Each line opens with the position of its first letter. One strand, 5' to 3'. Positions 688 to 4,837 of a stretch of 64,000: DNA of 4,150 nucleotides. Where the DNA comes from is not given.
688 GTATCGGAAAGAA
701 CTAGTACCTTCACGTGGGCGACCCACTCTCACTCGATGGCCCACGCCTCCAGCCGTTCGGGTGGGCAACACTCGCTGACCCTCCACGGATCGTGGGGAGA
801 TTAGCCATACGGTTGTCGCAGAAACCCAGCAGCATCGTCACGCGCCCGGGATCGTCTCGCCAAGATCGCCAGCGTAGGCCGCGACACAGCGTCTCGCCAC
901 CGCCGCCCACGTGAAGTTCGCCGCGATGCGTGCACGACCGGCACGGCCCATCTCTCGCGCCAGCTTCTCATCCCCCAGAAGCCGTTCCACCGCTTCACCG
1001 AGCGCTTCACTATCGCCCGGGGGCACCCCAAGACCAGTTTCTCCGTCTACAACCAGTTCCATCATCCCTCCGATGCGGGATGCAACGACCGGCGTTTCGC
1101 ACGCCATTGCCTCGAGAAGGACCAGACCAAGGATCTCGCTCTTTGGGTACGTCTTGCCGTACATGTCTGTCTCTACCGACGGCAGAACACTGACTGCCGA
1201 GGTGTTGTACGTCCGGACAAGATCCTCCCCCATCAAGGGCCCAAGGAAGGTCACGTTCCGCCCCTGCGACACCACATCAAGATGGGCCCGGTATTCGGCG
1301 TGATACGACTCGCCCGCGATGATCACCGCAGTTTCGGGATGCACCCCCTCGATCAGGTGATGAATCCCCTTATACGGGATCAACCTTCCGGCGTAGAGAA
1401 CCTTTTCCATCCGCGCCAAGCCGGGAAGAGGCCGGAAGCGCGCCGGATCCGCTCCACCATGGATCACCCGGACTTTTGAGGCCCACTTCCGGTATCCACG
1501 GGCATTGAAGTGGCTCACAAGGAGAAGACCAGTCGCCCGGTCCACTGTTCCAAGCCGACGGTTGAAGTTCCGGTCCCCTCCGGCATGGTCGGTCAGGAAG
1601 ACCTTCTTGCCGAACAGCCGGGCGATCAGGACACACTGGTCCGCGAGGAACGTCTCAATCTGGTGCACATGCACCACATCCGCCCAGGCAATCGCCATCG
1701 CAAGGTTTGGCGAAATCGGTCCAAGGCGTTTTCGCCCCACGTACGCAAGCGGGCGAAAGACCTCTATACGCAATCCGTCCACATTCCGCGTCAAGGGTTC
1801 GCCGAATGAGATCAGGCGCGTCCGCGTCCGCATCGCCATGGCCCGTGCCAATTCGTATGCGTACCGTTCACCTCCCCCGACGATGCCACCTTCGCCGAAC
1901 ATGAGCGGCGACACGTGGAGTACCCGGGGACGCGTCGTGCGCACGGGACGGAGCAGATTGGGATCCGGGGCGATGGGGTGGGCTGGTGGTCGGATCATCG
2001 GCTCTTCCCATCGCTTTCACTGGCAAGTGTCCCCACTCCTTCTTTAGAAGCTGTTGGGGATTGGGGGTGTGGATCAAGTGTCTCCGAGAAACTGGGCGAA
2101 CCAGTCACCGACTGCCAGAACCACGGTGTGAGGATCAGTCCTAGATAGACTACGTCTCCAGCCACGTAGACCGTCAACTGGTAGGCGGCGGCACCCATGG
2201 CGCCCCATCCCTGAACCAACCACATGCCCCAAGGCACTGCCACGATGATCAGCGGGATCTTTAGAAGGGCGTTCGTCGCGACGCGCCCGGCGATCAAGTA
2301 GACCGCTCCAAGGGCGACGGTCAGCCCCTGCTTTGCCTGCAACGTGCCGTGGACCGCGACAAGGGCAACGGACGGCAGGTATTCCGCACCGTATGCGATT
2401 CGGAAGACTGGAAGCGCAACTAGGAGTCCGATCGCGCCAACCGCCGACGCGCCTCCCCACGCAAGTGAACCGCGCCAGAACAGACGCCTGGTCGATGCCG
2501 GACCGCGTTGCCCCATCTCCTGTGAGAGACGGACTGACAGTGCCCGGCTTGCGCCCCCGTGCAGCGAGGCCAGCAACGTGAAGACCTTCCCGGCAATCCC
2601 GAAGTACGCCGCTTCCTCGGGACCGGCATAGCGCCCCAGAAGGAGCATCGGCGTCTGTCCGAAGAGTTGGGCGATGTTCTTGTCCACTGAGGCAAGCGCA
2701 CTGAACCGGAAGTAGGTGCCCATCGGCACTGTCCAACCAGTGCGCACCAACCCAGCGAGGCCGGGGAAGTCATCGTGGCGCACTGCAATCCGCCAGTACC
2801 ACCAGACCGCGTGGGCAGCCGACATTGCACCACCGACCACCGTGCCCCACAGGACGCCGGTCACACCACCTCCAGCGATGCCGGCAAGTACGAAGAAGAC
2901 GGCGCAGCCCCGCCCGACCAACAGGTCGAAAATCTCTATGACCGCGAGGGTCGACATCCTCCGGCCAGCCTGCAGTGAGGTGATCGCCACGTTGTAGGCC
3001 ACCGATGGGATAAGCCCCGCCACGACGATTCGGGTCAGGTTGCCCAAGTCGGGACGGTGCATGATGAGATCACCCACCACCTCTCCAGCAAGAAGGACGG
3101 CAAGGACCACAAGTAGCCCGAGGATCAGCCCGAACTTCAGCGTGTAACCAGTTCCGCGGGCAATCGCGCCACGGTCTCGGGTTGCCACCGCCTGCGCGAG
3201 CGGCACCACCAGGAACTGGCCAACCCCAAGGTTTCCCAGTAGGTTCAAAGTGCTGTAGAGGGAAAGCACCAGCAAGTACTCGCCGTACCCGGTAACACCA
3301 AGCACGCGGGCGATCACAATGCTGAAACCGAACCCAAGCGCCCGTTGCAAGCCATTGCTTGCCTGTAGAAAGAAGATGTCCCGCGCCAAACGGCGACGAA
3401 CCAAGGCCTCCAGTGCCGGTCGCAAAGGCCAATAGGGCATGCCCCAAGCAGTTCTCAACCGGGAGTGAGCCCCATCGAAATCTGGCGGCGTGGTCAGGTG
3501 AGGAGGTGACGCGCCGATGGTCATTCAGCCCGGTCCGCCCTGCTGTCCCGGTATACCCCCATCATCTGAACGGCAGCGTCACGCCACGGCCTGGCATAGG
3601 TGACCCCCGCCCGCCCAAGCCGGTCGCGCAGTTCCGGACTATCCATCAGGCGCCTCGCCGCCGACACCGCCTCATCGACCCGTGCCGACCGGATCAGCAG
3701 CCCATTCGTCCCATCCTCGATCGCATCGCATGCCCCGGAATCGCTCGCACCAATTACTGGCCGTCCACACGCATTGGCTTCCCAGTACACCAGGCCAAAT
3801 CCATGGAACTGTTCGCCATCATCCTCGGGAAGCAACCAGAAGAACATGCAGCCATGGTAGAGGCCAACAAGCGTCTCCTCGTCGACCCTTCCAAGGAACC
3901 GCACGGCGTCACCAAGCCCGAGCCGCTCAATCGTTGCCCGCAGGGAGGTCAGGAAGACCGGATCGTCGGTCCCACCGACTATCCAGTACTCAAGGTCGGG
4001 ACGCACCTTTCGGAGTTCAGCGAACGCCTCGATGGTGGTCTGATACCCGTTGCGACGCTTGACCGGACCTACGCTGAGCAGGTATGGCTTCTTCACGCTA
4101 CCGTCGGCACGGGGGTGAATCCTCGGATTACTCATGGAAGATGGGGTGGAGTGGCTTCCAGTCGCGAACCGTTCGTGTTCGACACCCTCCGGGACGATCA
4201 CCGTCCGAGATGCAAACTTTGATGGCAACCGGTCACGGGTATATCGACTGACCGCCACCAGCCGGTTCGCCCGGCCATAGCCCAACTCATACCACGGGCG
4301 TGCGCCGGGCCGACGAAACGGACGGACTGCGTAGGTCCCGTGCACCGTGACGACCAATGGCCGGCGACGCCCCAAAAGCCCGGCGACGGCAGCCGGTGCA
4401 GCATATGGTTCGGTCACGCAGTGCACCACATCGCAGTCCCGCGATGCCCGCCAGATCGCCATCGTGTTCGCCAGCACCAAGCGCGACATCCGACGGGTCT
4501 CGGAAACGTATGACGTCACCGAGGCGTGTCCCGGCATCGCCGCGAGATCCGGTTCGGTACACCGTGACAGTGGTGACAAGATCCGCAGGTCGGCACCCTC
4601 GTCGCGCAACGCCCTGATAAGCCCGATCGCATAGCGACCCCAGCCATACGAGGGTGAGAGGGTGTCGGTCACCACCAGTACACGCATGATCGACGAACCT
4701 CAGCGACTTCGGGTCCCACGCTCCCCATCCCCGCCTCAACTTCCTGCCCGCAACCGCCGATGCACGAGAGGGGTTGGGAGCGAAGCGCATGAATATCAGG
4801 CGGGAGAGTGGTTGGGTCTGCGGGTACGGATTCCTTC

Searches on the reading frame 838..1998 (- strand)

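Call 7: search_protein_families(library=pfam, proteins=[window:838-1998:-], max_evalue=0.001)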
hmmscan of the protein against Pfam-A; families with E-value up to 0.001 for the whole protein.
window:838-1998:- (386 aa): 6 families
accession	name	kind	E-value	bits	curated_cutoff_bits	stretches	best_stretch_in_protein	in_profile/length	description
PF00534.26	Glycos_transf_1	-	4.5e-32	111.4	26.4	1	198-356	16-171/172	Glycosyl transferases group 1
PF13692.12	Glyco_trans_1_4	-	1e-26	94.3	27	1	199-343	3-142/142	Glycosyl transferases group 1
PF13524.12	Glyco_trans_1_2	-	3.1e-14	53.6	25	1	221-370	13-141/144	Glycosyl transferase-like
PF13439.12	Glyco_transf_4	-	3.5e-11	43.9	28.5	1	40-187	1-170/170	Glycosyltransferase Family 4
PF20706.3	GT4-conflict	-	3.3e-05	23.5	26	1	287-370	291-384/385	Family 4 Glycosyltransferase in conflict systems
PF08288.18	PIGA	-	0.0008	20.4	27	0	107-139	52-84/90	PIGA (GPI anchor biosynthesis)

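Call 64: search_protein_families(library=ncbifam, proteins=[window:838-1998:-], max_evalue=1e-10)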
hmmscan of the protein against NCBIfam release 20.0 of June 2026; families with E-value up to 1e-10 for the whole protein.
window:838-1998:- (386 aa): 11 families
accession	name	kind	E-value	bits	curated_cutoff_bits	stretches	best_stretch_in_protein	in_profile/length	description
TIGR02149.1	glgA_Coryne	subfamily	5.8e-32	111.3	302.4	1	198-375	205-387/391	glycogen synthase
NF041876.1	EPS_EpsE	equivalog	1.3e-24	87.2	400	1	199-368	216-386/389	exopolysaccharide biosynthesis GT4 family glycosyltransferase EpsE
TIGR03449.1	mycothiol_MshA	equivalog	2.6e-22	79.3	462.5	1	171-376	185-401/406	D-inositol-3-phosphate glycosyltransferase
TIGR03088.1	stp2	hypoth_equivalog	8.5e-20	71.1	409.05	1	288-375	283-370/374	TIGR03088 family PEP-CTERM/XrtA system glycosyltransferase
TIGR03999.1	thiol_BshA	equivalog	2.2e-16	59.8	273.7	1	286-375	281-370/375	N-acetyl-alpha-D-glucosaminyl L-malate synthase BshA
NF053787.1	GlcN_PG_synth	equivalog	1.4e-15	57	480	1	286-376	270-357/361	N-acetylglucosaminyl phosphatidylglycerol synthase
TIGR04063.1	stp3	hypoth_equivalog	6.3e-15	55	442.05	1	193-376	209-393/397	TIGR04063 family PEP-CTERM/XrtA system glycosyltransferase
TIGR04047.1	MSMEG_0565_glyc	hypoth_equivalog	8.4e-15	54.7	259.85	1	215-376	217-372/373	MSMEG_0565 family glycosyltransferase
NF038298.1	EPS_HpsO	equivalog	3e-14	52.6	575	1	202-375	206-384/388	hormogonium polysaccharide biosynthesis glycosyltransferase HpsO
TIGR04157.1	glyco_rSAM_CFB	subfamily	1.4e-11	44.1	400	1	200-369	230-400/406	TIGR04157 family glycosyltransferase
TIGR02472.1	sucr_P_syn_N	equivalog_domain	9.7e-11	41.1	576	0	288-370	351-433/439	sucrose-phosphate synthase, putative, glycosyltransferase domain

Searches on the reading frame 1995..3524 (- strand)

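Call 7: search_protein_families(library=pfam, proteins=[window:1995-3524:-], max_evalue=0.001)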
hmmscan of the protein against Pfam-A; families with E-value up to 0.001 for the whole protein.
window:1995-3524:- (509 aa): 2 families
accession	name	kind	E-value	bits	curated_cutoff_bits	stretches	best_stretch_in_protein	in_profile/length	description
PF01943.22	Polysacc_synt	-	4.8e-19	69.3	28.2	1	46-320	1-256/274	Polysaccharide biosynthesis protein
PF13440.11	Polysacc_synt_3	-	1.6e-11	44.4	23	1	70-320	1-226/293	Polysaccharide biosynthesis protein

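Call 64: search_protein_families(library=ncbifam, proteins=[window:1995-3524:-], max_evalue=1e-10)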
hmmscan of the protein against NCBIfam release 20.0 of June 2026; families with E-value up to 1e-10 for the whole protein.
window:1995-3524:- (509 aa): 0 families

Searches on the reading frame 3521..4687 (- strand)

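Call 7: search_protein_families(library=pfam, proteins=[window:3521-4687:-], max_evalue=0.001)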
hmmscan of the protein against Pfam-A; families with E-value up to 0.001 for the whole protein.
window:3521-4687:- (388 aa): 6 families
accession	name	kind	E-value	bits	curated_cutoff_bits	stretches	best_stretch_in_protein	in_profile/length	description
PF00534.26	Glycos_transf_1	-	9.9e-27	94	26.4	1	198-361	13-169/172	Glycosyl transferases group 1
PF13439.12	Glyco_transf_4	-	3.1e-21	76.6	28.5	1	15-173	3-170/170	Glycosyltransferase Family 4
PF13692.12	Glyco_trans_1_4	-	7.8e-21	75.3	27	1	201-349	2-141/142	Glycosyl transferases group 1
PF13579.12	Glyco_trans_4_4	-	3.2e-13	50.8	29.7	1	15-166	2-156/158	Glycosyl transferase 4-like domain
PF13524.12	Glyco_trans_1_2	-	3.2e-06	27.6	25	1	261-362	28-126/144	Glycosyl transferase-like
PF13477.12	Glyco_trans_4_2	-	0.00055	20.6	23.4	1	21-146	14-138/139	Glycosyl transferase 4-like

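Call 64: search_protein_families(library=ncbifam, proteins=[window:3521-4687:-], max_evalue=1e-10)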
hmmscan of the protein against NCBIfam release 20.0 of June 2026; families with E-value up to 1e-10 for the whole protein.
window:3521-4687:- (388 aa): 8 families
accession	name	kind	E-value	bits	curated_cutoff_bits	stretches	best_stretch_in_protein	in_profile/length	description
TIGR04047.1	MSMEG_0565_glyc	hypoth_equivalog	1.2e-23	83.8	259.85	1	21-380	19-372/373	MSMEG_0565 family glycosyltransferase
NF041876.1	EPS_EpsE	equivalog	1.1e-20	74.3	400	1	149-361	175-372/389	exopolysaccharide biosynthesis GT4 family glycosyltransferase EpsE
TIGR03449.1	mycothiol_MshA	equivalog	1.2e-20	73.8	462.5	1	161-382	189-403/406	D-inositol-3-phosphate glycosyltransferase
TIGR02149.1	glgA_Coryne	subfamily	6.5e-18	65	302.4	1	75-380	74-388/391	glycogen synthase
NF041010.1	glycosy_Agl16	equivalog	4e-14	52.2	575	1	139-374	133-341/352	glycosylation protein Agl16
NF038229.1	Glyco4_Geo_Pelo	equivalog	2.5e-13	49.8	400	1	110-366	81-317/338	GPMC system family 4 glycosyltransferase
TIGR03999.1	thiol_BshA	equivalog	4.2e-13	49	273.7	1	64-365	64-353/375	N-acetyl-alpha-D-glucosaminyl L-malate synthase BshA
TIGR04063.1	stp3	hypoth_equivalog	1.3e-11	44.1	442.05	1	160-380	180-393/397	TIGR04063 family PEP-CTERM/XrtA system glycosyltransferase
